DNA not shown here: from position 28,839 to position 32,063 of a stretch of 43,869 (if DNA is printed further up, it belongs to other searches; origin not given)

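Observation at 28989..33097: Peroxisome-style (MFE-2/SCPx-like) beta-oxidation pair: thiolase plus an SDR-(SCP2)x3-hydratase-2 megaprotein with permuted domain order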

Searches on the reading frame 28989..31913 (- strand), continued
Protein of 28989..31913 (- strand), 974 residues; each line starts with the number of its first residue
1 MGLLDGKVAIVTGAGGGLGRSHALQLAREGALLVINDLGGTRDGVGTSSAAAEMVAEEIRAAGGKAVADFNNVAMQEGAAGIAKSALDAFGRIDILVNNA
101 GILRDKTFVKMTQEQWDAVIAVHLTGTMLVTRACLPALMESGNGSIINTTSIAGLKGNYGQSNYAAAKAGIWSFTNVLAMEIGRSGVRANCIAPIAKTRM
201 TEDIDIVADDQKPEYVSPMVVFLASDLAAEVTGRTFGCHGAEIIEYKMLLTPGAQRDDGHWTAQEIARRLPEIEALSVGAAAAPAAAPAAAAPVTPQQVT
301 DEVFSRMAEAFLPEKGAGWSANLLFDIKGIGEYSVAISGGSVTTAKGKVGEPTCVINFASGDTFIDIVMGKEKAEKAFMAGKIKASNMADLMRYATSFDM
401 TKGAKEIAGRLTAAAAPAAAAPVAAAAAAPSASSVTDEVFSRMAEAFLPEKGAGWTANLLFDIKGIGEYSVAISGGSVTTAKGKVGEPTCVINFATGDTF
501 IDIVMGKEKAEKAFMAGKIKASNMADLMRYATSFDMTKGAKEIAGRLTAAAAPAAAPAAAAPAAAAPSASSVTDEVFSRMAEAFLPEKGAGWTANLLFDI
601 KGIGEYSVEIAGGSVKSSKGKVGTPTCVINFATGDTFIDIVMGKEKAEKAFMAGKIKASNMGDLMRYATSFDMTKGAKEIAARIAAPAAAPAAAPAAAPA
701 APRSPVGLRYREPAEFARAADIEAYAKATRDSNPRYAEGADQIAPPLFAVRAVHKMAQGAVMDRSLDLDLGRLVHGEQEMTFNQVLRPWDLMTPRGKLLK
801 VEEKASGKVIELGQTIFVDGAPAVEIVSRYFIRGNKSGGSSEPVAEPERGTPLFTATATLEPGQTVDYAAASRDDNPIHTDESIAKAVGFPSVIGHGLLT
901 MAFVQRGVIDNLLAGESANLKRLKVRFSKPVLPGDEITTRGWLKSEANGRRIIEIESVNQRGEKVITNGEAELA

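Call 12: search_solved_structures(query=window:28989-31913:-, max_evalue=0.00001)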
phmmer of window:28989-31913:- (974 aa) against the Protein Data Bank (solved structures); distinct sequences matched with E-value up to 0.00001: 580 (the best 60 are shown).
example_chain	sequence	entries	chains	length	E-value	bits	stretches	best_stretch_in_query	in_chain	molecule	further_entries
2et6_A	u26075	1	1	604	3.2e-110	373.2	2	6-273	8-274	(3R)-hydroxyacyl-CoA dehydrogenase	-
3oml_A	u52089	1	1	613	2.8e-82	280.7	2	4-226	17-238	Peroxisomal Multifunctional Enzyme Type 2, CG3415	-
1zbq_A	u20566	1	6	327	1e-63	219.3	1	4-237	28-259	17-beta-hydroxysteroid dehydrogenase 4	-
1gz6_A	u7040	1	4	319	3.2e-63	217.6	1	4-236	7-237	ESTRADIOL 17 BETA-DEHYDROGENASE 4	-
3qlj_A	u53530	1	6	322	8.5e-62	212.9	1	1-266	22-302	Short chain dehydrogenase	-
7ulh_A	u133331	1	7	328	1.4e-49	172.5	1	2-242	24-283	Short chain dehydrogenase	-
7lg9_A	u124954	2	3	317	2.5e-45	158.4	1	4-244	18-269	3-ketoacyl-ACP reductase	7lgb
4rzh_A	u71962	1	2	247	6.7e-45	157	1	3-242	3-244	3-oxoacyl-[acyl-carrier protein] reductase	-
7sub_A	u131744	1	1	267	1.9e-43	152.3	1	1-252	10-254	3-oxoacyl-reductase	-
4kzp_A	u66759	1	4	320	4.2e-42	147.8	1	4-244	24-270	Oxidoreductase, short chain dehydrogenase/reductase family protein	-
2hq1_A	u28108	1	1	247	4.8e-42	147.6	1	4-240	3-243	Glucose/ribitol dehydrogenase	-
4jro_A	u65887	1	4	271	1.3e-40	142.9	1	4-241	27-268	FabG protein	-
2uvd_A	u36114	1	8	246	5.1e-40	140.9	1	3-241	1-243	3-OXOACYL-(ACYL-CARRIER-PROTEIN) REDUCTASE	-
3ftp_A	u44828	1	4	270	3.5e-37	131.5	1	4-241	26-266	3-oxoacyl-[acyl-carrier protein] reductase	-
3pgx_A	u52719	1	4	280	3.5e-37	131.5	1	2-202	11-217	carveol dehydrogenase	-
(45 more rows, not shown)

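Call 20: find_related_loci(query=window:28989-31913:-, collection=genome_contigs, flank=6000)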
Query window:28989-31913:- (974 aa) in genome_contigs; peptide patterns used: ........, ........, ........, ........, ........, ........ (x = any residue, [..] = any of these).
205 stretches matched a pattern; 87 encode a relative of the query (tblastn E <= 1e-3); the best 80 are kept; 79 distinct loci.
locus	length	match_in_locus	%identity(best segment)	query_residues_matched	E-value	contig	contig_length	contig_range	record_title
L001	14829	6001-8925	97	1-974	0e+0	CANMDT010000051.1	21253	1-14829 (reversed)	MAG: Myxococcales bacterium isolate ZH-13may13-111 genome assembly, contig: ZH-13may13-C1582-p1, whole genome shotgun se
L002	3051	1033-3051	96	1-684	0e+0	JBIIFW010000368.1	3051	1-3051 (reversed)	MAG: Bradymonadia bacterium isolate ME2001-06-04pf_3300042445_group1_bin96 Rohwer_bin1468_scaffold_45355_c1, whole genom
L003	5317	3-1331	95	299-974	0e+0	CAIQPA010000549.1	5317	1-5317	MAG: uncultured delta proteobacterium isolate ErkenSummer_bin-2361 genome assembly, contig: bin-2361:549/690, whole geno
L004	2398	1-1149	96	321-974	0e+0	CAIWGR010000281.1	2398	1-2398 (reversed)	MAG: uncultured delta proteobacterium isolate Ki3-D3_bin-0810 genome assembly, contig: bin-0810:281/726, whole genome sh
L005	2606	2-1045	97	356-974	0e+0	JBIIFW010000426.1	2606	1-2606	MAG: Bradymonadia bacterium isolate ME2001-06-04pf_3300042445_group1_bin96 Rohwer_bin1468_scaffold_58603_c1, whole genom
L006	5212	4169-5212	97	1-621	0e+0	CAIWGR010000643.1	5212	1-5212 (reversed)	MAG: uncultured delta proteobacterium isolate Ki3-D3_bin-0810 genome assembly, contig: bin-0810:643/726, whole genome sh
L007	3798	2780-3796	97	1-612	0e+0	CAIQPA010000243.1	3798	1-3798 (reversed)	MAG: uncultured delta proteobacterium isolate ErkenSummer_bin-2361 genome assembly, contig: bin-2361:243/690, whole geno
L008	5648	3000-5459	47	1-974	3e-138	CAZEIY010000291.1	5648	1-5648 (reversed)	MAG TPA_asm: uncultured Rickettsiales bacterium isolate SRP308112_co1_107 genome assembly, contig: NODE_28928_length_564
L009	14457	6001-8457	46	1-973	3e-135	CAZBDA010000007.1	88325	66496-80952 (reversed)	MAG TPA_asm: uncultured Rickettsiales bacterium isolate binchicken_co141_137 genome assembly, contig: NODE_889_length_88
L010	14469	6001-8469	44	1-973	3e-134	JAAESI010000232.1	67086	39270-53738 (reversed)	MAG: Proteobacteria bacterium isolate Ust_8 UstG_CONTIG2540027, whole genome shotgun sequence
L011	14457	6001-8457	46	1-974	1e-131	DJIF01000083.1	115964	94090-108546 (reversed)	MAG TPA_asm: Deltaproteobacteria bacterium UBA6601 UBA6601_contig_15464, whole genome shotgun sequence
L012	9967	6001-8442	45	1-971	1e-129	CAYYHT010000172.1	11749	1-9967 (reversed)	MAG TPA_asm: uncultured Enterobacteriaceae bacterium isolate binchicken_co46_45 genome assembly, contig: NODE_10611_leng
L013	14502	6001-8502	46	1-972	3e-118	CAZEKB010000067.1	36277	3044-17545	MAG TPA_asm: uncultured Rickettsiales bacterium isolate binchicken_co141_512 genome assembly, contig: NODE_5138_length_3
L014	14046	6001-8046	47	1-974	3e-97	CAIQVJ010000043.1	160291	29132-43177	MAG: uncultured proteobacterium isolate KTt_bin-1053 genome assembly, contig: bin-1053:043/137, whole genome shotgun seq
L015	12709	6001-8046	48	1-974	6e-92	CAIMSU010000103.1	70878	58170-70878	MAG: uncultured proteobacterium isolate Umea1p3_bin-980 genome assembly, contig: bin-980:103/375, whole genome shotgun s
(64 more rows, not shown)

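Call 22: find_encoding_contigs(protein=P0006, flank=8000, max_places=2)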
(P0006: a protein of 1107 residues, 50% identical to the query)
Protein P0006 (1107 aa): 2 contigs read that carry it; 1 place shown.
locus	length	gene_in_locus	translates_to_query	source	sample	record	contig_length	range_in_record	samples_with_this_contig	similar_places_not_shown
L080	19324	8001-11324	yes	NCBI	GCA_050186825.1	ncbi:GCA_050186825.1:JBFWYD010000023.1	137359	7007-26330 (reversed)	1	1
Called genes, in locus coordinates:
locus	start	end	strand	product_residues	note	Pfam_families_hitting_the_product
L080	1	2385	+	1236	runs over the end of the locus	PF00069:Pkinase, PF07714:PK_Tyr_Ser-Thr, PF00069:Pkinase, PF07714:PK_Tyr_Ser-Thr, PF03109:ABC1 (weak), PF02369:Big_1, PF02369:Big_1, PF09134:Invasin_D3, +4 more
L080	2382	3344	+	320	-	-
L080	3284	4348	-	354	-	PF02129:Peptidase_S15 (faint), PF01738:DLH (faint), PF00326:Peptidase_S9 (weak)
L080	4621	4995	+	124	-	-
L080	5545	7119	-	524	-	PF01590:GAF, PF13185:GAF_2 (weak), PF00158:Sigma54_activat, PF01078:Mg_chelatase (faint), PF14532:Sigma54_activ_2, PF07728:AAA_5, PF25601:AAA_lid_14, PF02954:HTH_8 (weak)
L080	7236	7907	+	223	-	PF04405:ScdA_N, PF01814:Hemerythrin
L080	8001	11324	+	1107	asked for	PF00106:adh_short, PF08659:KR, PF13561:adh_short_C2, PF02036:SCP2, PF02036:SCP2, PF13452:FAS1_DH_region (weak), PF22622:MFE-2_hydrat-2_N (weak), PF01575:MaoC_dehydratas, +2 more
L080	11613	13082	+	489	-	-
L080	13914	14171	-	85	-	-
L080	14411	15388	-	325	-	PF00589:Phage_integrase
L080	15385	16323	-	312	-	PF00589:Phage_integrase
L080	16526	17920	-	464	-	PF27228:MTBMA_p00010_2nd, PF01978:TrmB (faint)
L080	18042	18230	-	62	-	-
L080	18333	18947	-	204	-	PF00239:Resolvase, PF13936:HTH_38 (weak)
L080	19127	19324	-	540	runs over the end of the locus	PF13148:DUF3987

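Call 23: find_encoding_contigs(protein=P0005, flank=8000, max_places=2)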
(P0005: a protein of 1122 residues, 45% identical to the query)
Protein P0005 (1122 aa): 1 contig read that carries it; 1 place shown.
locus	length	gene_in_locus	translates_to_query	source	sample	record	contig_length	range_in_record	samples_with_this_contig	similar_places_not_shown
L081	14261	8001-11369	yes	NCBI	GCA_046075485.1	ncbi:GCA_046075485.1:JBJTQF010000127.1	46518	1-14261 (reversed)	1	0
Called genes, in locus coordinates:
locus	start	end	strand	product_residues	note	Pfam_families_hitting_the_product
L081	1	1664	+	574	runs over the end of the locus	PF01075:Glyco_transf_9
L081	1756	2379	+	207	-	PF26154:DUF8042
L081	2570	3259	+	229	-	PF13505:OMP_b-brl (weak)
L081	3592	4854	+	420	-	PF00512:HisKA, PF02518:HATPase_c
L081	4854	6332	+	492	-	PF00072:Response_reg, PF00158:Sigma54_activat, PF13191:AAA_16 (weak), PF14532:Sigma54_activ_2, PF07728:AAA_5 (weak), PF25601:AAA_lid_14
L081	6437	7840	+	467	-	PF16697:Yop-YscD_cpl, PF00498:FHA, PF00158:Sigma54_activat, PF14532:Sigma54_activ_2, PF25601:AAA_lid_14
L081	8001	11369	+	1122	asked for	PF00106:adh_short, PF08659:KR, PF13561:adh_short_C2, PF02036:SCP2, PF02036:SCP2, PF13452:FAS1_DH_region, PF22622:MFE-2_hydrat-2_N (weak), PF01575:MaoC_dehydratas, +2 more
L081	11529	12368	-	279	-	PF00440:TetR_N, PF17918:TetR_C_15, PF17928:TetR_C_22 (weak)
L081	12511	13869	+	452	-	PF00067:p450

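Call 24: find_encoding_contigs(protein=P0019, flank=8000, max_places=2)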
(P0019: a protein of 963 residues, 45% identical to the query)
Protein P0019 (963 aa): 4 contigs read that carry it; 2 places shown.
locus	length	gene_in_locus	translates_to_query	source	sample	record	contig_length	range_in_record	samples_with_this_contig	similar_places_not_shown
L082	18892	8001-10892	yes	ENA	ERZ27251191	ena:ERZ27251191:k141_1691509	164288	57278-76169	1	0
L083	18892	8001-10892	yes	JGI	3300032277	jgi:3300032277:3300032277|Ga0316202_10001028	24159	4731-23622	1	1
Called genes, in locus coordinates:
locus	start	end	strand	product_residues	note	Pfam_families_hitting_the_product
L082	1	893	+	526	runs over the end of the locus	-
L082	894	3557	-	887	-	PF00270:DEAD (faint), PF04851:ResIII (faint), PF13307:Helicase_C_2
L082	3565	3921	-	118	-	PF00355:Rieske, PF13806:Rieske_2, PF22543:Rieske_4 (weak)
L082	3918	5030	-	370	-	-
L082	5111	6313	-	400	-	PF00498:FHA, PF00069:Pkinase, PF07714:PK_Tyr_Ser-Thr, PF01636:APH (faint), PF03109:ABC1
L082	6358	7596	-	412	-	-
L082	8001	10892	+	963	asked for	PF00106:adh_short, PF08659:KR, PF13561:adh_short_C2, PF02036:SCP2, PF13452:FAS1_DH_region, PF22622:MFE-2_hydrat-2_N (weak), PF01575:MaoC_dehydratas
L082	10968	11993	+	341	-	-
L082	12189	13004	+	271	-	-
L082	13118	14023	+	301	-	PF02810:SEC-C (weak), PF00557:Peptidase_M24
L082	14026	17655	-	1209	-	PF00069:Pkinase, PF07714:PK_Tyr_Ser-Thr, PF14531:Kinase-like (faint)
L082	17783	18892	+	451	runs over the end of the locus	PF00067:p450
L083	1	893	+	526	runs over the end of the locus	-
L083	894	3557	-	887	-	PF00270:DEAD (faint), PF04851:ResIII (faint), PF13307:Helicase_C_2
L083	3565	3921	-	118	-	PF00355:Rieske, PF13806:Rieske_2, PF22543:Rieske_4 (weak)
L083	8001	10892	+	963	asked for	PF00106:adh_short, PF08659:KR, PF13561:adh_short_C2, PF02036:SCP2, PF13452:FAS1_DH_region, PF22622:MFE-2_hydrat-2_N (weak), PF01575:MaoC_dehydratas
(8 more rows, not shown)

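Call 52: find_encoding_contigs(protein=P0002, flank=6000, max_places=3)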
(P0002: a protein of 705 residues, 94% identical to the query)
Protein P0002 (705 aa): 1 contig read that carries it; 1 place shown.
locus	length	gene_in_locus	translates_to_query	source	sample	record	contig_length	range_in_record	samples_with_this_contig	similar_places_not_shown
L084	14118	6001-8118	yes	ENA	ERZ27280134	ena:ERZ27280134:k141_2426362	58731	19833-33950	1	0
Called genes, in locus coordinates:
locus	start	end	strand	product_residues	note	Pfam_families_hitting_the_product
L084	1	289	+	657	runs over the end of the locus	PF24784:Temptin_C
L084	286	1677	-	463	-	PF00027:cNMP_binding, PF00069:Pkinase, PF06293:Kdo (weak), PF07714:PK_Tyr_Ser-Thr, PF01636:APH (faint)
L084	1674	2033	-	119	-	-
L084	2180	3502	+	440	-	PF02321:OEP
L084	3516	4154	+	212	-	PF01625:PMSR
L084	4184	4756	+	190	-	PF08207:EFP_N, PF01132:EFP, PF09285:Elong-fact-P_C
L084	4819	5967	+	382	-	PF00108:Thiolase_N, PF02803:Thiolase_C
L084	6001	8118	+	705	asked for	PF00106:adh_short, PF08659:KR, PF13561:adh_short_C2, PF02036:SCP2 (faint), PF13452:FAS1_DH_region, PF22622:MFE-2_hydrat-2_N (weak), PF01575:MaoC_dehydratas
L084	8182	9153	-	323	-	-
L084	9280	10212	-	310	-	PF01218:Coprogen_oxidas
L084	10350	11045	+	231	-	PF00188:CAP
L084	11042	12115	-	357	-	PF00685:Sulfotransfer_1, PF13469:Sulfotransfer_3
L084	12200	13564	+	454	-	-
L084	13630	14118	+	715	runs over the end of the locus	PF06452:CBM9_1 (weak), PF19313:DUF5916 (weak)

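Call 53: search_protein_families(library=pfam, proteins=[L084:8182-9153:-], max_evalue=0.001)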
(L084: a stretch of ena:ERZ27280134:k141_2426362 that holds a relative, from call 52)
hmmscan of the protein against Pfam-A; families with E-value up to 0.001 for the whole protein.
L084:8182-9153:- (323 aa): 0 families

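Call 54: predict_structure(alignment_id=A1)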
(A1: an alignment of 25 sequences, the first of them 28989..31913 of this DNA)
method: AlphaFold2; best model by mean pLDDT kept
length: 974 residues; sequences in the alignment: 25
mean_pLDDT: 83.7   pTM: 0.38
mean pLDDT of the five models: 83.7, 83.2, 80.8, 80.6, 79.4
residues with pLDDT >= 90: 458; 70-90: 376; 50-70: 65; < 50: 75
segments of 3 or more residues with pLDDT < 50: 41-48, 277-293, 414-428, 551-565, 686-702, 838-840
pLDDT, mean of each block of 10 residues (from residue 1): 91 88 96 87 48 92 95 92 97 94 65 83 92 95 91 68 80 92 92 84 77 92 95 91 78 80 93 62 30 68 87 87 94 91 90 94 85 85 91 87 67 44 42 84 87 91 93 91 92 90 80 82 88 78 64 34 55 87 87 94 93 90 93 89 81 89 87 75 53 32 70 92 95 88 95 89 78 87 96 94 85 94 96 66 72 95 93 91 86 93 96 94 96 96 94 97 95 96
secondary structure, 60 per line:
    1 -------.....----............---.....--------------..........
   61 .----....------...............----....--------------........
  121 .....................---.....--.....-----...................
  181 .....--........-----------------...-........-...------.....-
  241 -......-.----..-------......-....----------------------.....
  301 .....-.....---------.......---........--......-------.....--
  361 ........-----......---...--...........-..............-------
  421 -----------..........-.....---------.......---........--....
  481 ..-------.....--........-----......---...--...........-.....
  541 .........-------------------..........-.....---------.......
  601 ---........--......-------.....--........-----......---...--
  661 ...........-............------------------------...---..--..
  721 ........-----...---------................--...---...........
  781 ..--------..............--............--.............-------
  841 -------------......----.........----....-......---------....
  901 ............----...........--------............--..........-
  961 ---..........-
elements in order (helices of 4 or more, strands of 3 or more residues): E8-12 H17-28 E32-36 H51-61 E66-69 H76-90 E95-98 H113-141 E145-149 H152-156 H162-185 E188-195 H217-224 E235-239 E242-247 H263-268 H270-273 H296-305 H307-310 E321-327 E331-338 E341-346 E354-358 H361-368 H374-379 E383-385 H388-397 H400-413 H432-441 H443-446 E457-463 E467-474 E477-482 E490-494 H497-504 H510-515 E519-521 H524-533 H536-549 H569-578 H580-583 E594-600 E604-611 E614-619 E627-631 H634-641 H647-652 E656-658 H661-670 H673-684 E709-711 H719-728 H746-761 E773-782 E791-804 E807-818 E821-833 E854-859 H864-872 H877-880 H882-887 H897-912 E920-927 E936-947 E950-959 E964-973
